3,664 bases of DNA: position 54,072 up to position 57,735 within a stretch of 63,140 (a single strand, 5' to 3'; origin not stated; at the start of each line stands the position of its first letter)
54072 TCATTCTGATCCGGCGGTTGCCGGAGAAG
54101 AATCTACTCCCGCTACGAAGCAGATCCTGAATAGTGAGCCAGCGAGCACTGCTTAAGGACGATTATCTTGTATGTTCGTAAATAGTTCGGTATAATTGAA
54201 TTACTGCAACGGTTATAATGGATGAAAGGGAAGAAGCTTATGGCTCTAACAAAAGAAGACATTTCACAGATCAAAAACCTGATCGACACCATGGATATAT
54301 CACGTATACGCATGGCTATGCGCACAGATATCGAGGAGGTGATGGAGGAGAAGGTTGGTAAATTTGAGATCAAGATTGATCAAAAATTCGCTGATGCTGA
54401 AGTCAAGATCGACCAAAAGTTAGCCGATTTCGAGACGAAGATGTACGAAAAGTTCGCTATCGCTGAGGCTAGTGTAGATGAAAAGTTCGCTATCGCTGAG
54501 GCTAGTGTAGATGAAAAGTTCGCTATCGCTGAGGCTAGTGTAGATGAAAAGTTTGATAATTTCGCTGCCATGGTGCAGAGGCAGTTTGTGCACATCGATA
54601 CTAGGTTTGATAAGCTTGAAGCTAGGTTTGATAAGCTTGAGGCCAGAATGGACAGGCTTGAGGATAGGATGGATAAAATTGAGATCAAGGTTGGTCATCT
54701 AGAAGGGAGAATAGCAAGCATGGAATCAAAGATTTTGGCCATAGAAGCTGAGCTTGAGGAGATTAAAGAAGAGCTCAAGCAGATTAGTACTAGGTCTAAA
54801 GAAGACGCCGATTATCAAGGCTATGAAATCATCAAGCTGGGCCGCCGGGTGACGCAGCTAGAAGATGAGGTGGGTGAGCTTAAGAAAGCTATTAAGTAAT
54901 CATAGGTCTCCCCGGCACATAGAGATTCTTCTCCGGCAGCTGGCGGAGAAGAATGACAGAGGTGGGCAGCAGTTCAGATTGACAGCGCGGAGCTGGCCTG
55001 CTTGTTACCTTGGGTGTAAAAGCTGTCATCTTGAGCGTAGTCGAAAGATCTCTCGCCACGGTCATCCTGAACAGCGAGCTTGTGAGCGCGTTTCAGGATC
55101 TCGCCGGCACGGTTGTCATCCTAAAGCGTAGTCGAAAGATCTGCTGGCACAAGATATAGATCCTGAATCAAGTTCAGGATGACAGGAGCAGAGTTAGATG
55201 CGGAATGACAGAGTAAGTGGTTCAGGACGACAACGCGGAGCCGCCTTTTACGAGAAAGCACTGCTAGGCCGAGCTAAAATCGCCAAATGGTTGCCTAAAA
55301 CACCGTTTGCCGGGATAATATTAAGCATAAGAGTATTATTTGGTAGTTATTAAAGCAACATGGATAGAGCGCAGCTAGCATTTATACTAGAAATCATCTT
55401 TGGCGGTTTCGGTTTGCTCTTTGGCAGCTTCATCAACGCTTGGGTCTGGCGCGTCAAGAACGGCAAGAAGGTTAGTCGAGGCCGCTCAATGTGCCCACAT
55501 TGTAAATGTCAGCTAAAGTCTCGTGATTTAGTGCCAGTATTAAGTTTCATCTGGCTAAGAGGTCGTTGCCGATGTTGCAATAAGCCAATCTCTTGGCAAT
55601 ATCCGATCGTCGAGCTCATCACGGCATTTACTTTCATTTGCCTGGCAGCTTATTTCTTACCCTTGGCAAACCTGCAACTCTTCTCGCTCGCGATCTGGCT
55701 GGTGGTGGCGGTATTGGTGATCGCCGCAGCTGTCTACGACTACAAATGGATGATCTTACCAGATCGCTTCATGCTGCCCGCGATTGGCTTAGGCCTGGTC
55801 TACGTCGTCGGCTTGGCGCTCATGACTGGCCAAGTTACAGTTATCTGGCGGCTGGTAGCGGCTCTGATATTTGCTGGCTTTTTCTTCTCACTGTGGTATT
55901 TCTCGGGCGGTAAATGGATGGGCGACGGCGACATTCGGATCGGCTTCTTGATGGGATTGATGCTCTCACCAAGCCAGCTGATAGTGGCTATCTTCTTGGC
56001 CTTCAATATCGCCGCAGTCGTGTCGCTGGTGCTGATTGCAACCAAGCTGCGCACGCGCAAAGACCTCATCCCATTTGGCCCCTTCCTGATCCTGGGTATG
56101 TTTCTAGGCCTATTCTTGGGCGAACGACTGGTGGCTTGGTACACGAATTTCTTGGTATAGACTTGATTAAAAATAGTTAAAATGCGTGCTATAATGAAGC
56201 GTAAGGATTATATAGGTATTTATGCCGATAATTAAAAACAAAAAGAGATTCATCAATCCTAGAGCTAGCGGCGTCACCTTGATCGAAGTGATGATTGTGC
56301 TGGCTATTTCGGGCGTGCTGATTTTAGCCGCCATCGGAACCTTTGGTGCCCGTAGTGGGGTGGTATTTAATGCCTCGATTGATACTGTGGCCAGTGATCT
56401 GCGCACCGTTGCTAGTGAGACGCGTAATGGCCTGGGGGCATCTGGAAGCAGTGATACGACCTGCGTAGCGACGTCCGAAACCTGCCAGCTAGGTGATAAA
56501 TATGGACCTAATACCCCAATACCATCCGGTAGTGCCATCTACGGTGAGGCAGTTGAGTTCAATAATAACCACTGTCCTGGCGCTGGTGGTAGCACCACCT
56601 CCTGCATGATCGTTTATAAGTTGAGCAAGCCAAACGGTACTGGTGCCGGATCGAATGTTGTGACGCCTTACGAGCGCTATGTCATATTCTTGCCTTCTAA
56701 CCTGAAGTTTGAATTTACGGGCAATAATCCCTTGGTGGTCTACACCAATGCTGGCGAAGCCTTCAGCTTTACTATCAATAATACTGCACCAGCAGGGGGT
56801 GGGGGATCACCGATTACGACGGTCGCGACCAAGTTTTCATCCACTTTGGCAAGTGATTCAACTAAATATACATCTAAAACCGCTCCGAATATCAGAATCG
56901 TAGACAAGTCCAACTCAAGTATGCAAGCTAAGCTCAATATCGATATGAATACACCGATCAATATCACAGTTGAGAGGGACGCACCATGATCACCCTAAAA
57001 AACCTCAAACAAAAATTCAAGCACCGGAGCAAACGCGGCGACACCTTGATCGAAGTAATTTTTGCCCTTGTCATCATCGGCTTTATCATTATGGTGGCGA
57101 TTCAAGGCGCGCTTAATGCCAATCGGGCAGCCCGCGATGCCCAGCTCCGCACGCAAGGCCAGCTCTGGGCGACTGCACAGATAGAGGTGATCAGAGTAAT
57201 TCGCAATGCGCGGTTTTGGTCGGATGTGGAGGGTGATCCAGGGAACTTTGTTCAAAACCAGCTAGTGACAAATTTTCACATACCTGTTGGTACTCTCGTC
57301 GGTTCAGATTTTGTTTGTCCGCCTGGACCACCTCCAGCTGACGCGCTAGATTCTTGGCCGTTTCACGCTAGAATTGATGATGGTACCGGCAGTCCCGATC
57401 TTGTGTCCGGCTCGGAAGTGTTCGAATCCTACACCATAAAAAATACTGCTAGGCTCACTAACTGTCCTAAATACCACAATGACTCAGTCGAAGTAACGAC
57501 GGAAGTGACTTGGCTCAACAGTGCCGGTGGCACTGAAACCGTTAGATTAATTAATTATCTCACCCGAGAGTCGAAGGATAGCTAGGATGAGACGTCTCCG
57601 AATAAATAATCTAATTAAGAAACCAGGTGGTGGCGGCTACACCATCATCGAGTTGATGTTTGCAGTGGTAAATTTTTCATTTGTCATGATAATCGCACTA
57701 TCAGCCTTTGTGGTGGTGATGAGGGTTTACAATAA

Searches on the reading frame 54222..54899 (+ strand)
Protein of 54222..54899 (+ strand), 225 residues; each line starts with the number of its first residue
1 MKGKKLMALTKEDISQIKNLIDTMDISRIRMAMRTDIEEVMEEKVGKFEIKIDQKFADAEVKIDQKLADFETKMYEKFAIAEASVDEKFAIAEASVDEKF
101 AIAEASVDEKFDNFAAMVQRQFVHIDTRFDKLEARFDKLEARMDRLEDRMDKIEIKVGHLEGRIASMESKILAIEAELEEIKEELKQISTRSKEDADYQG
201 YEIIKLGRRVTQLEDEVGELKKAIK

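Call 7: search_protein_families(library=pfam, proteins=[window:54222-54899:+], max_evalue=0.01)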
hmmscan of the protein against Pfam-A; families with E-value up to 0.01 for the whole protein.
window:54222-54899:+ (225 aa): 23 families
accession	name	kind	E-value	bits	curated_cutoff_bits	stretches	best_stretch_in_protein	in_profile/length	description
PF23991.1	DUF7310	-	4e-07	30.8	40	2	118-184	8-73/83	Coiled-coil region of unknown function (DUF7310)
PF00261.25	Tropomyosin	-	8.7e-06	25.8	38.6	1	40-222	52-223/242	Tropomyosin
PF05377.16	FlaC_arch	-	4.6e-05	24.2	27.8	1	156-190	1-35/55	Flagella accessory protein C (FlaC)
PF04102.17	SlyX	-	0.00033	21.7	30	1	146-196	1-51/67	SlyX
PF04513.17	Baculo_PEP_C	-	0.00036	21.1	38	0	105-181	41-118/140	Baculovirus polyhedron envelope protein, PEP, C terminus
PF20379.3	DUF6674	-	0.00049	20.2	28.5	1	163-225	30-90/251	Family of unknown function (DUF6674)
PF16526.10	CLZ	-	0.00058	20.6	26.7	0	150-187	26-63/71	C-terminal leucine zipper domain of cyclic nucleotide-gated channels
PF10779.14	XhlA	-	0.00077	20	34.7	1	125-172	2-49/67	Haemolysin XhlA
PF01519.22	DUF16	-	0.0015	19.4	40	1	125-191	32-98/104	Protein of unknown function DUF16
PF08287.16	DASH_Spc19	-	0.0015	18.9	26.3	0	132-220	65-148/155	Spc19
PF24481.2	CT398_CC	-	0.0022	18.3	27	1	133-217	21-104/180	CT398-like coiled coil hairpin domain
PF11932.13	DUF3450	-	0.0024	17.7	32.6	1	119-184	29-94/241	Protein of unknown function (DUF3450)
PF16326.10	ABC_tran_CTD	-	0.0027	18.3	32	0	132-188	6-60/69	ABC transporter C-terminal domain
PF02601.20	Exonuc_VII_L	-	0.0027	17.7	35.9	1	104-194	146-246/315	Exonuclease VII, large subunit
PF24073.1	DUF7365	-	0.0029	18.1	27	1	162-225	33-95/101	Coiled-coil region of unknown function (DUF7365)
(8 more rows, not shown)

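Call 36: search_protein_families(library=ncbifam, proteins=[window:54222-54899:+], max_evalue=0.001)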
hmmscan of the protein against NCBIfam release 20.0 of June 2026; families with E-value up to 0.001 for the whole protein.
window:54222-54899:+ (225 aa): 9 families
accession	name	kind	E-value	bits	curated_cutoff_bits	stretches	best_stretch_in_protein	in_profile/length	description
TIGR02169.1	SMC_prok_A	equivalog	2e-07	29.1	729.4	1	4-223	280-492/1165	chromosome segregation protein SMC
TIGR04523.1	Mplasa_alph_rch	subfamily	2.8e-06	25.6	270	1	118-225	487-592/745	helix-rich protein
NF045487.1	ASRP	equivalog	8.1e-06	24.7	300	1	125-222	336-467/593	archaea-specific SMC-related protein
NF038218.1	IcmG_DotF_IVB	equivalog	2.9e-05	23.9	200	1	115-193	112-190/266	type IVB secretion system protein IcmG/DotF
TIGR04211.1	SH3_and_anchor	equivalog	5.3e-05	22.9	65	1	132-222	64-153/198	TIGR04211 family SH3 domain-containing protein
TIGR02168.1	SMC_prok_B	equivalog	6.9e-05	20.8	567.35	1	54-195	777-915/1181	chromosome segregation protein SMC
NF033885.1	conj_TraP_IncI1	equivalog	0.00017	21.4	135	0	76-163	55-143/217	conjugal transfer protein TraP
NF041034.1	Rad50_Sulf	equivalog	0.00034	18.6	1000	1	51-189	556-697/872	DNA double-strand break repair ATPase Rad50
NF049873.2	cytotoxin_MakE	exception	0.00055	19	360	1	114-224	78-186/352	alpha-pore-forming cytotoxin subunit MakE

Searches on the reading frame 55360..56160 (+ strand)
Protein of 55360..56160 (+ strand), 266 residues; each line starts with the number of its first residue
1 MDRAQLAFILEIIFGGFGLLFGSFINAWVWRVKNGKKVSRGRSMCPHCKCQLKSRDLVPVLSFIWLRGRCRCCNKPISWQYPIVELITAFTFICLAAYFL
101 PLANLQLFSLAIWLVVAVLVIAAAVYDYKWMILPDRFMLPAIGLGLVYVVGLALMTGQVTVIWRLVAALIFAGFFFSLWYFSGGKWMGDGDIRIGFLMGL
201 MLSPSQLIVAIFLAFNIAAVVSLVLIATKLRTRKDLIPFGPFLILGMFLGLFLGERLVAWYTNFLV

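Call 7: search_protein_families(library=pfam, proteins=[window:55360-56160:+], max_evalue=0.01)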
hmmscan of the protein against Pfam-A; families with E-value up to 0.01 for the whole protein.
window:55360-56160:+ (266 aa): 2 families
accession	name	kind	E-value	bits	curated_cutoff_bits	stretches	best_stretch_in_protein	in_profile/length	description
PF06750.18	A24_N_bact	-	4.1e-29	100.9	23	1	17-98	2-83/84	Bacterial Peptidase A24 N-terminal domain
PF01478.23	Peptidase_A24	-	1.5e-11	45.1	26.5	1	114-222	1-103/104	Type IV leader peptidase family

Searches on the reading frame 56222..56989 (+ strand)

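Call 7: search_protein_families(library=pfam, proteins=[window:56222-56989:+], max_evalue=0.01)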
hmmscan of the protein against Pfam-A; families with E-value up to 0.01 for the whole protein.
window:56222-56989:+ (255 aa): 1 family
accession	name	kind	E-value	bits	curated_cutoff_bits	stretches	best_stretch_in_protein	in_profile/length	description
PF07963.17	N_methyl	-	1.7e-07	31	21.2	1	14-38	3-27/27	Prokaryotic N-terminal methylation motif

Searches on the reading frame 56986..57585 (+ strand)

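Call 7: search_protein_families(library=pfam, proteins=[window:56986-57585:+], max_evalue=0.01)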
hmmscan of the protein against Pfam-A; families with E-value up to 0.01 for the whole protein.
window:56986-57585:+ (199 aa): 1 family
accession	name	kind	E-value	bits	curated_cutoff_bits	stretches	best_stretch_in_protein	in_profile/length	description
PF07963.17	N_methyl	-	0.00024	21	21.2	1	14-38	2-26/27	Prokaryotic N-terminal methylation motif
